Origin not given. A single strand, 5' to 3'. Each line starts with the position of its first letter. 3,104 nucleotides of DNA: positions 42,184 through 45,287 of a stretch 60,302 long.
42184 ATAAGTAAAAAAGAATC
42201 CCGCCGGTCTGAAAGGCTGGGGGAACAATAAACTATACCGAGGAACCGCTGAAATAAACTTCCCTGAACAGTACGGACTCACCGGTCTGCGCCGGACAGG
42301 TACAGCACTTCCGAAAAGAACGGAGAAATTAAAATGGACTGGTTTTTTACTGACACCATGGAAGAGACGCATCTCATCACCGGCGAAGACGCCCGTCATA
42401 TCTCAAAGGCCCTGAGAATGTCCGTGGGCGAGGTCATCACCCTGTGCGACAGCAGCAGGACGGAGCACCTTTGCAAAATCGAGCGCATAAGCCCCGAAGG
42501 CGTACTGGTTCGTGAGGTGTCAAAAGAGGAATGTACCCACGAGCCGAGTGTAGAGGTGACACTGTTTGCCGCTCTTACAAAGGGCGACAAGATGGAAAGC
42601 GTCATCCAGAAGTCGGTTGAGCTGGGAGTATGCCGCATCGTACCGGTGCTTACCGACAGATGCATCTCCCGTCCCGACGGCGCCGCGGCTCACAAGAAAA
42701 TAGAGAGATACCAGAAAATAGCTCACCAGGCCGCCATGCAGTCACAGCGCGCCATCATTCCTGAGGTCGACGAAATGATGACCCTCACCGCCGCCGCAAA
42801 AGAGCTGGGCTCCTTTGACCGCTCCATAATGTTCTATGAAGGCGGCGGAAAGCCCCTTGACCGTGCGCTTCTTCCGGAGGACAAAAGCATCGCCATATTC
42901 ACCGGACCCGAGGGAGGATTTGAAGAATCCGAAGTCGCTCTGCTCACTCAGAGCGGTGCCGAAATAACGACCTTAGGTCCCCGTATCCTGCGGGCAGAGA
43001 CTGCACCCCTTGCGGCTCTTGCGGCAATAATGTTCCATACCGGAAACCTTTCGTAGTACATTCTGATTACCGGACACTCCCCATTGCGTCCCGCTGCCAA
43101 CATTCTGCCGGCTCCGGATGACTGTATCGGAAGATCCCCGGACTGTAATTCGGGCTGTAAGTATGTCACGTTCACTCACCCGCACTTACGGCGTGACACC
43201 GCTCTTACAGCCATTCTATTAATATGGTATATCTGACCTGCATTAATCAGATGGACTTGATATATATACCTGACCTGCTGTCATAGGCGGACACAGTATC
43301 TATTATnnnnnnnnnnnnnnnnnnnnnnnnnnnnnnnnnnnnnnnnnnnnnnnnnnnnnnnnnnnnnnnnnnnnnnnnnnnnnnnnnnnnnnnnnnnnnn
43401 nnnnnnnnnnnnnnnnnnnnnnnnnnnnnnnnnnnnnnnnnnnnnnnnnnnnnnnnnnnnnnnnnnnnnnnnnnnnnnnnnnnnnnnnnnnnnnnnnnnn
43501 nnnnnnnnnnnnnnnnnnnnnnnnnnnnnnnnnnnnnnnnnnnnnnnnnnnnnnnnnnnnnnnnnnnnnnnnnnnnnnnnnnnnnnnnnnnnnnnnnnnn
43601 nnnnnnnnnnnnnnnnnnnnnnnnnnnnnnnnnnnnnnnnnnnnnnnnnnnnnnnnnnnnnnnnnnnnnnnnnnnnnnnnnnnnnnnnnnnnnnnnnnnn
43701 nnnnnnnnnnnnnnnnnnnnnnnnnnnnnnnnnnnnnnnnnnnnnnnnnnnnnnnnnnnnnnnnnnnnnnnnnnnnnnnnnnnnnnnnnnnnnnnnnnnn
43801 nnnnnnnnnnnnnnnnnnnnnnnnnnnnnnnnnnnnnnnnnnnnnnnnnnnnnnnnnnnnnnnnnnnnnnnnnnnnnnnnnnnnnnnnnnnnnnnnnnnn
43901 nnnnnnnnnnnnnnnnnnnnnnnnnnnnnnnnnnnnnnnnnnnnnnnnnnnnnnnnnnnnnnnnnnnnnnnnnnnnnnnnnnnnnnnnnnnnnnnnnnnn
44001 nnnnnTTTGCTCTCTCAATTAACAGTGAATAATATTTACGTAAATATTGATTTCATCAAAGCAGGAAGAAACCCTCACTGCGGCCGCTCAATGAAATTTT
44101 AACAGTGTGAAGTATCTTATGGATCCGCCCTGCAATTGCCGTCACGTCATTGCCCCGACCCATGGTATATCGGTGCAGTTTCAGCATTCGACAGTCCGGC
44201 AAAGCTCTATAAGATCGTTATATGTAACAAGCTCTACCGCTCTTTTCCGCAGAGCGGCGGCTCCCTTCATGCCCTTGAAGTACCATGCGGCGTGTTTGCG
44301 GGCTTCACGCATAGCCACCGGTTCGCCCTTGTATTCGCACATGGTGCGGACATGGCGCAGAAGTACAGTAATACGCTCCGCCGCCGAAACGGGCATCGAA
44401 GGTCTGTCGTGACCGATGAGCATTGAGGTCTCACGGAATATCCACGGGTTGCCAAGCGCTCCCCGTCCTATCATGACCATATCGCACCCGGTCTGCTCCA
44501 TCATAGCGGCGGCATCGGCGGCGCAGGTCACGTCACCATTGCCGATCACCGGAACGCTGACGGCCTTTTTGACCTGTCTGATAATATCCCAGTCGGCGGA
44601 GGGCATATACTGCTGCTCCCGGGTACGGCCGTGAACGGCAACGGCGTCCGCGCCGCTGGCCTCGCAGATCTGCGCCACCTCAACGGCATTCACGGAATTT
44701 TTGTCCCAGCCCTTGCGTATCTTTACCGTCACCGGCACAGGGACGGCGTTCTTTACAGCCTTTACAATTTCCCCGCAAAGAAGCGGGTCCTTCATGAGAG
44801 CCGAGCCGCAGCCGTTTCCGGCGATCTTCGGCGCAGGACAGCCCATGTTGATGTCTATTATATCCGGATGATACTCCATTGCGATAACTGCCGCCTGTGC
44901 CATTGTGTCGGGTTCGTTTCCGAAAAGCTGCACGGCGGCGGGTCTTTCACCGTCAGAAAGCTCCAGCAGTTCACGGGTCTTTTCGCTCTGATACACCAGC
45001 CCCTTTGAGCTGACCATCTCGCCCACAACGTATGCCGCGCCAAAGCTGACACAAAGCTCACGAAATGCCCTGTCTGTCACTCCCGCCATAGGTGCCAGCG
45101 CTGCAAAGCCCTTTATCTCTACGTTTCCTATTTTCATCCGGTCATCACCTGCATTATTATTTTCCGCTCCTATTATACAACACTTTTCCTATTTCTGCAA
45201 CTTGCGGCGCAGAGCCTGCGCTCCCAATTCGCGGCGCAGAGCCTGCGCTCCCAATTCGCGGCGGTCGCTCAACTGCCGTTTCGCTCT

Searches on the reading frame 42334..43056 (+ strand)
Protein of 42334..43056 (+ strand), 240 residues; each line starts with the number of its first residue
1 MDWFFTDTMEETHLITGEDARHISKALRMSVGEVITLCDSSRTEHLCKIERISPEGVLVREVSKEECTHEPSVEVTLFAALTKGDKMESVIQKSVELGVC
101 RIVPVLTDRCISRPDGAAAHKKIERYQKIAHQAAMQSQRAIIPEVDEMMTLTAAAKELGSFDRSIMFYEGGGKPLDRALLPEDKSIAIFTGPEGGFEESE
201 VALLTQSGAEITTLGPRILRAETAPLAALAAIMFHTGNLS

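Call 96: search_protein_families(library=pfam, proteins=[window:42334-43056:+], max_evalue=0.00001)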
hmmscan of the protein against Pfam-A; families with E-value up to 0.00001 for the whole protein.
window:42334-43056:+ (240 aa): 2 families
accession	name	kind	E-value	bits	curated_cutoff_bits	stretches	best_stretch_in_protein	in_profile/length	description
PF04452.19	Methyltrans_RNA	-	3e-50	170.4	23.9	1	70-233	2-165/165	RNA methyltransferase domain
PF20260.4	PUA_4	-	1.3e-08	35.2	23.9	1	15-61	1-47/48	RNA methyltransferase PUA domain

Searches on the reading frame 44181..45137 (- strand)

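Call 95: search_protein_families(library=pfam, proteins=[window:44181-45137:-], max_evalue=0.00001)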
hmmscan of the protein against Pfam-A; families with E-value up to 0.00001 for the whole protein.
window:44181-45137:- (318 aa): 3 families
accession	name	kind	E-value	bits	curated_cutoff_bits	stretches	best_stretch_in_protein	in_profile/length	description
PF01207.24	Dus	-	2e-99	333.1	20.4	1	14-308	2-297/311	Dihydrouridine synthase (Dus)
PF01180.27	DHO_dh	-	2.7e-06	27.2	27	0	184-236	228-282/291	Dihydroorotate dehydrogenase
PF00977.27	His_biosynth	-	7e-06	26.1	23.6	0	111-225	102-220/228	Histidine biosynthesis protein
